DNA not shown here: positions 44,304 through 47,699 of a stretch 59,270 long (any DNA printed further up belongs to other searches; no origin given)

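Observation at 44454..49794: Nuclease-less N6-adenine methyltransferase plus SNF2 helicase two-gene module (candidate non-canonical defence / RM-like system)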

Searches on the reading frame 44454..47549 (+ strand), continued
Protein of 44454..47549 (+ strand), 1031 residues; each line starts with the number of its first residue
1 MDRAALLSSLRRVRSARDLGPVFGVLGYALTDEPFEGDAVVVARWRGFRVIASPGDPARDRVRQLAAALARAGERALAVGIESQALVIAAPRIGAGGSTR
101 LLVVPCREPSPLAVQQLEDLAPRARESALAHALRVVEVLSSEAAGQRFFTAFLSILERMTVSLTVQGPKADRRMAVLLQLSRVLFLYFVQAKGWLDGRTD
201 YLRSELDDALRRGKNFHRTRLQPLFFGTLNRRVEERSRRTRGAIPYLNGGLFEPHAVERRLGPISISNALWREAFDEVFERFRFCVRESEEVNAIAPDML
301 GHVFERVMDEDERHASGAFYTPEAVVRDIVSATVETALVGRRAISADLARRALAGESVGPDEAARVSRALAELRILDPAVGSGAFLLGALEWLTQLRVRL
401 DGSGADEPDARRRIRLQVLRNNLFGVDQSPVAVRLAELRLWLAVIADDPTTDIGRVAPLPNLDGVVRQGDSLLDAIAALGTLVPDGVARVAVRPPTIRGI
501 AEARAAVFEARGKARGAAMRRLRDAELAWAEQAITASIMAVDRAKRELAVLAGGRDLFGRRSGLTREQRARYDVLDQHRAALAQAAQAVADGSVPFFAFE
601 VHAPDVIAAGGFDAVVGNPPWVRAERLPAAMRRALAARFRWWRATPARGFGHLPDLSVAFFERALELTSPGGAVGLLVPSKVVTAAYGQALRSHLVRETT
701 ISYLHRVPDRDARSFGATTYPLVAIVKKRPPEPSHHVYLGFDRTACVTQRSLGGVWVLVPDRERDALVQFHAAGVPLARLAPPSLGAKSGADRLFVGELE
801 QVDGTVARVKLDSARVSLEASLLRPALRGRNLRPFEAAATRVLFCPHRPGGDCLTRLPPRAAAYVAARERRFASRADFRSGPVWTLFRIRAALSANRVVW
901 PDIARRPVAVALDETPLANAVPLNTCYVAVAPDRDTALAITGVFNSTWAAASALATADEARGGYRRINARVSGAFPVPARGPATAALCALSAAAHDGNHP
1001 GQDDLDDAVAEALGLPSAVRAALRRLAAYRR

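Call 17: find_related_loci(query=A1, collection=genome_contigs, flank=6000)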
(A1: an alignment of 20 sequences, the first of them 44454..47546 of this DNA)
Query A1 (1031 aa) in genome_contigs; peptide patterns used: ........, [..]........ (x = any residue, [..] = any of these).
599 stretches matched a pattern (row limit reached: there are more); 598 encode a relative of the query (tblastn E <= 1e-3); the best 80 are kept; 80 distinct loci.
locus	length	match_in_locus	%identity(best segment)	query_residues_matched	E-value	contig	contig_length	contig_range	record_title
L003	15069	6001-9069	52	2-1027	0e+0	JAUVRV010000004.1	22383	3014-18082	MAG: Gemmatimonadales bacterium isolate CSMAG_723 CSMAG_723_k127_2150534_length_22383_cov_90.0000, whole genome shotgun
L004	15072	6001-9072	51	2-1028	0e+0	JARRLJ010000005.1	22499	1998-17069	MAG: Gemmatimonadales bacterium isolate Spart_069_MAG scaffold_1242, whole genome shotgun sequence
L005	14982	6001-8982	52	2-998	0e+0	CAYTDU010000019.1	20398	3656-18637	MAG TPA_asm: uncultured Gemmatimonadaceae bacterium isolate binchicken_co334_134 genome assembly, contig: NODE_4474_leng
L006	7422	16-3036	52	18-1028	0e+0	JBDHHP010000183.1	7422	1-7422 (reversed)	MAG: Gemmatimonadota bacterium isolate M8-62_Bin_211 M8-62_Bin_211_scaffold_54067, whole genome shotgun sequence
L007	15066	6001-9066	53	6-1027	0e+0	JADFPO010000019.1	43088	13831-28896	MAG: Gemmatimonadetes bacterium isolate B74T1B5 B74T1B5_NODE479, whole genome shotgun sequence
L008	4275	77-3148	53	3-1027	0e+0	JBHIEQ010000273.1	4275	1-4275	MAG: Gemmatimonadales bacterium isolate b2.sp2_bin.61 NODE_9924_length_4275_cov_4.249052, whole genome shotgun sequence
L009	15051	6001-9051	55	6-1027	0e+0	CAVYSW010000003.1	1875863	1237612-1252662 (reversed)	MAG: uncultured Gemmatimonadales bacterium isolate MFD05942.bin.1.466 genome assembly, contig: contig_25011, whole genom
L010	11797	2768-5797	55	15-1027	0e+0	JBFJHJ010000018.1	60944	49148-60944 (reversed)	MAG: Gemmatimonadales bacterium isolate Mix_sand16.2022.02.G.53 k141_1637313_length_60944_cov_17.0483, whole genome shot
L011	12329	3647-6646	43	10-1025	0e+0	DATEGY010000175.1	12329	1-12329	MAG TPA_asm: Gemmatimonadales bacterium isolate SMAG_U8797 k141_1636581, whole genome shotgun sequence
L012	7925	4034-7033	42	5-1027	0e+0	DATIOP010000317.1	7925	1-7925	MAG TPA_asm: Gemmatimonadales bacterium isolate SMAG_U15827 k141_65178, whole genome shotgun sequence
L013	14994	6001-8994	43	10-1023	0e+0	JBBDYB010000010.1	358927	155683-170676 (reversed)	MAG: Gemmatimonadales bacterium isolate LejiaD_68_345 Lejia_D_27_length_358927_cov_218, whole genome shotgun sequence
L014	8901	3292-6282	42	10-1025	0e+0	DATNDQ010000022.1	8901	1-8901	MAG TPA_asm: Gemmatimonadales bacterium isolate SMAG_U11246 k141_20604, whole genome shotgun sequence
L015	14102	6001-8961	42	6-1023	0e+0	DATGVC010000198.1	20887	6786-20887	MAG TPA_asm: Gemmatimonadales bacterium isolate SMAG_U10546 k141_992712, whole genome shotgun sequence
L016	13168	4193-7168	47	3-1031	0e+0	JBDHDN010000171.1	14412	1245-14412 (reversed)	MAG: Gemmatimonadota bacterium isolate M8-32_Bin_256 M8-32_Bin_256_scaffold_37623, whole genome shotgun sequence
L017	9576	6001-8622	43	97-1005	0e+0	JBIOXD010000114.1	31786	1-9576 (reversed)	MAG: Gemmatimonadales bacterium isolate MAG065 k127_4823721, whole genome shotgun sequence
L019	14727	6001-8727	43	76-1023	0e+0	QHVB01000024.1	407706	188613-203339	MAG: Gemmatimonadetes bacterium isolate AG14 14_0929_12_30cm_scaffold_1_curated, whole genome shotgun sequence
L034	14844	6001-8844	40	32-1014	4e-168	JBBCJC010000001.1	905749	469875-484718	MAG: Gemmatimonadales bacterium isolate MAG_CPA_16 P10A_000000058073, whole genome shotgun sequence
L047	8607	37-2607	37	126-1031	2e-144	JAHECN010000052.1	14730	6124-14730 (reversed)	MAG: Gemmatimonadetes bacterium isolate Ww170 NODE_8367_length_14730_cov_5.911151, whole genome shotgun sequence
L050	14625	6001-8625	38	112-1031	2e-136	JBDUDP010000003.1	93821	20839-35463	MAG: Gemmatimonadota bacterium isolate cluster4_bin.73 NODE_117_length_93821_cov_11.741943, whole genome shotgun sequenc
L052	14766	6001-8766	38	63-1031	7e-133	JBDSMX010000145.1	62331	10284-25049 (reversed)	MAG: Gemmatimonadales bacterium isolate cluster1_bin.402 k127_13168196, whole genome shotgun sequence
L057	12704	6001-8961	35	46-1015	3e-121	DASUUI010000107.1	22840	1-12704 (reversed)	MAG TPA_asm: Gemmatimonadaceae bacterium isolate SMAG_U1785 k141_1494857, whole genome shotgun sequence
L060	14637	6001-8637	36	97-1024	2e-112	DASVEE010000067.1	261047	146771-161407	MAG TPA_asm: Thermoanaerobaculia bacterium isolate SMAG_U2052 k141_384892, whole genome shotgun sequence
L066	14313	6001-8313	36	188-1015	2e-103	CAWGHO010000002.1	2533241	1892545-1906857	MAG: uncultured Acidobacteriota bacterium isolate MFD02840.bin.1.19 genome assembly, contig: contig_2141, whole genome s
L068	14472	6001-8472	34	187-1031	4e-101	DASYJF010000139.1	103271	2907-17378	MAG TPA_asm: Thermoanaerobaculia bacterium isolate SMAG_U4288 k141_2804870, whole genome shotgun sequence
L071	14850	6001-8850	33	41-1011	2e-99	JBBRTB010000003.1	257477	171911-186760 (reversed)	MAG: Thermoanaerobaculia bacterium isolate La2_metabat2.171 La2_metabat2.171_K_892737L257477_cov_43.3504, whole genome s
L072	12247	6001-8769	35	115-1028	9e-99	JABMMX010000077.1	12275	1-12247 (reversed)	MAG: Deltaproteobacteria bacterium isolate bin.666 k141_1348890, whole genome shotgun sequence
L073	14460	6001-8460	35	187-1013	1e-98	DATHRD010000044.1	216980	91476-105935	MAG TPA_asm: Thermoanaerobaculia bacterium isolate SMAG_U12756 k141_3330184, whole genome shotgun sequence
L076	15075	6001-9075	52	3-1031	0e+0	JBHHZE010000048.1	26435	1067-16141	MAG: Gemmatimonadales bacterium isolate Maj_1_bin.59 NODE_754_length_26435_cov_9.175701, whole genome shotgun sequence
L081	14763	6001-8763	29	69-977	4e-79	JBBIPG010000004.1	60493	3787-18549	MAG: Candidatus Fraserbacteria bacterium isolate CYS170214_bin_298 NODE_354_length_60493_cov_2.70412, whole genome shotg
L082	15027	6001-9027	25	58-1024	3e-76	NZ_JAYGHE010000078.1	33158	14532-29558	Nostoc sp. UHCC 0252 00078__length=33158, whole genome shotgun sequence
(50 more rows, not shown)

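Call 24: search_protein_families(library=pfam, proteins=[L071:4139-5845:+, L073:3605-5407:+, L066:3458-5446:+, L072:3131-4885:+, L082:9039-9569:+, L082:9637-10095:+, L082:10107-13418:+, L081:9768-13028:+, L013:5232-5840:+, L019:4787-5665:+], max_evalue=0.01)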
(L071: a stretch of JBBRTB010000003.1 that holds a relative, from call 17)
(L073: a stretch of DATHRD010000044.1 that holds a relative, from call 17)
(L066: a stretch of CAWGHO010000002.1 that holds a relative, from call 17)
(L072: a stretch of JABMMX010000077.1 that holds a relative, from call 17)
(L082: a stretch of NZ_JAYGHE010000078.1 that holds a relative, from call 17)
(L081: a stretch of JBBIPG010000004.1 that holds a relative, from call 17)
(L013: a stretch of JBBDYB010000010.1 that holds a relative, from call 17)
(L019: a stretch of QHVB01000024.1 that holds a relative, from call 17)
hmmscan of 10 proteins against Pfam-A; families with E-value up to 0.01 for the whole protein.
L071:4139-5845:+ (568 aa): 0 families

L073:3605-5407:+ (600 aa): 0 families

L066:3458-5446:+ (662 aa): 0 families

L072:3131-4885:+ (584 aa): 0 families

L082:9039-9569:+ (176 aa): 0 families

L082:9637-10095:+ (152 aa): 2 families
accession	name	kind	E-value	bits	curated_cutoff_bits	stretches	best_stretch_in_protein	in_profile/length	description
PF11781.13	Zn_ribbon_RRN7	-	0.00079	19.5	27.1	1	7-30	5-28/32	Zinc-finger of RNA-polymerase I-specific TFIIB, Rrn7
PF01363.27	FYVE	-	0.0045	17.5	27.8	1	3-33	5-34/67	FYVE zinc finger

L082:10107-13418:+ (1103 aa): 6 families
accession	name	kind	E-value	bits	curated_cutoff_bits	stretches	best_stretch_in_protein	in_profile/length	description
PF00271.37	Helicase_C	-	6.5e-18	65.4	23.5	1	634-772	2-110/110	Helicase conserved C-terminal domain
PF00176.29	SNF2-rel_dom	-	1e-15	58.1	24.9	2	320-440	112-226/290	SNF2-related domain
PF13091.12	PLDc_2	-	5.3e-11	42.9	27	1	50-170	34-125/132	PLD-like domain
PF04851.21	ResIII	-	5.3e-08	33.4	22.5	1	237-378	6-163/164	Type III restriction enzyme, res subunit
PF00270.35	DEAD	-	5.5e-06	26.7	26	1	329-379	112-162/167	DEAD/DEAH box helicase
PF20720.3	nSTAND3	-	0.0035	17.5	27.2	0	239-280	3-44/155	Novel STAND NTPase 3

L081:9768-13028:+ (1086 aa): 6 families
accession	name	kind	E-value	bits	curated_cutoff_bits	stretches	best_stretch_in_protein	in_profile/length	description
PF00271.37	Helicase_C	-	6.8e-14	52.5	23.5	1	728-784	53-109/110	Helicase conserved C-terminal domain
PF13091.12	PLDc_2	-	6.7e-12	45.8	27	1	47-190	11-132/132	PLD-like domain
PF00176.29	SNF2-rel_dom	-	1.2e-11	44.7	24.9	2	345-450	126-227/290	SNF2-related domain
PF04851.21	ResIII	-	2.2e-05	24.9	22.5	0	341-388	122-163/164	Type III restriction enzyme, res subunit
PF00270.35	DEAD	-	2.3e-05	24.7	26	0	340-389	113-162/167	DEAD/DEAH box helicase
PF20720.3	nSTAND3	-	3.7e-05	23.9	27.2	1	249-290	3-44/155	Novel STAND NTPase 3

L013:5232-5840:+ (202 aa): 0 families

L019:4787-5665:+ (292 aa): 3 families
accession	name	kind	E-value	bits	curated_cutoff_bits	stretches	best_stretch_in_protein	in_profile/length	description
PF13349.12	DUF4097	-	1.8e-10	41.1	22.9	1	161-288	119-246/247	Toastrack DUF4097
PF23981.1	DUF7305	-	0.004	17.5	27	0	194-276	37-118/185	Domain of unknown function (DUF7305)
PF13581.12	HATPase_c_2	-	0.0042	17.5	27.4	1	84-119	35-71/127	Histidine kinase-like ATPase domain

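Call 31: search_protein_families(library=pfam, proteins=[L071:4145-5815:-, L060:3950-5614:-, L060:8761-10356:+, L060:9975-11381:+, L060:11446-13566:-, L072:7983-10985:+, L034:5202-5843:-, L034:11036-11692:+, L013:11709-13097:+], max_evalue=0.01)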
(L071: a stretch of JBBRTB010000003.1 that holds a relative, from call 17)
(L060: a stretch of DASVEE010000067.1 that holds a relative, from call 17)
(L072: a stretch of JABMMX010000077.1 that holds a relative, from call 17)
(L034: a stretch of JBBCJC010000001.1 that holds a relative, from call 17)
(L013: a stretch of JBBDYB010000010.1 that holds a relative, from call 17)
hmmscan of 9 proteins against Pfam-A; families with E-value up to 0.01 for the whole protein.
L071:4145-5815:- (556 aa): 1 family
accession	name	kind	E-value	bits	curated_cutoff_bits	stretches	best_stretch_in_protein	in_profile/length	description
PF01663.27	Phosphodiest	-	0.0038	17.3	23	1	228-344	37-120/342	Type I phosphodiesterase / nucleotide pyrophosphatase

L060:3950-5614:- (554 aa): 1 family
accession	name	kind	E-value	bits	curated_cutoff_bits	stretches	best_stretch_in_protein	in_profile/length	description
PF01663.27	Phosphodiest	-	0.00013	22.2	23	1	206-442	9-205/342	Type I phosphodiesterase / nucleotide pyrophosphatase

L060:8761-10356:+ (531 aa): 5 families
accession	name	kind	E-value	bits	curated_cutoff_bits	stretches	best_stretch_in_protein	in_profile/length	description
PF00271.37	Helicase_C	-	8.8e-19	68.2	23.5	1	322-422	2-110/110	Helicase conserved C-terminal domain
PF00176.29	SNF2-rel_dom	-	6.2e-15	55.5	24.9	2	98-152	128-181/290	SNF2-related domain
PF04851.21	ResIII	-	6.6e-07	29.8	22.5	1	4-77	3-80/164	Type III restriction enzyme, res subunit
PF13604.12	AAA_30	-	0.0008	19.6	27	1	5-130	2-122/191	AAA domain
PF00270.35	DEAD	-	0.0037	17.5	26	0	93-140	115-165/167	DEAD/DEAH box helicase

L060:9975-11381:+ (468 aa): 0 families

L060:11446-13566:- (706 aa): 2 families
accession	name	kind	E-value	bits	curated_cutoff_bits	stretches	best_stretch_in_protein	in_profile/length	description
PF13620.12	CarboxypepD_reg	-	5.3e-18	65.6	32.3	1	461-529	1-72/82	Carboxypeptidase regulatory-like domain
PF07210.18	DUF1416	-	9.9e-05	22.6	23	0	372-427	19-74/97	Protein of unknown function (DUF1416)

L072:7983-10985:+ (1000 aa): 3 families
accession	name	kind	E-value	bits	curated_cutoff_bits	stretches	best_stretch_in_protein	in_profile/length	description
PF00176.29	SNF2-rel_dom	-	8e-12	45.3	24.9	1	382-488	130-238/290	SNF2-related domain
PF00271.37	Helicase_C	-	4.2e-07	30.6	23.5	1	689-742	62-110/110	Helicase conserved C-terminal domain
PF04851.21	ResIII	-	6.7e-05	23.3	22.5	0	378-417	126-163/164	Type III restriction enzyme, res subunit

L034:5202-5843:- (213 aa): 0 families

L034:11036-11692:+ (218 aa): 4 families
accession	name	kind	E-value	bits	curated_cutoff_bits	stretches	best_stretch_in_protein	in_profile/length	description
PF13419.12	HAD_2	-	1.7e-43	149.3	23.8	1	7-183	1-177/178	Haloacid dehalogenase-like hydrolase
PF00702.32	Hydrolase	-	6.4e-29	102.2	26.4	1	5-178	2-191/191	haloacid dehalogenase-like hydrolase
PF12710.13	HAD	-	2.7e-13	51.2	27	1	7-172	1-186/189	haloacid dehalogenase-like hydrolase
PF13242.12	Hydrolase_like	-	7.7e-10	39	22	1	140-205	3-71/75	HAD-hyrolase-like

L013:11709-13097:+ (462 aa): 3 families
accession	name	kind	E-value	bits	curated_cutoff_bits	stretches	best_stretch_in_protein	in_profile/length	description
PF00155.27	Aminotran_1_2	-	3.1e-44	152.1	19.7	1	136-449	35-358/361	Aminotransferase class I and II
PF00266.25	Aminotran_5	-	1.3e-05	24.8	21.5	1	148-277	48-177/371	Aminotransferase class-V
PF01053.26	Cys_Met_Meta_PP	-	0.0037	16.3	27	1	145-276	54-174/381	Cys/Met metabolism PLP-dependent enzyme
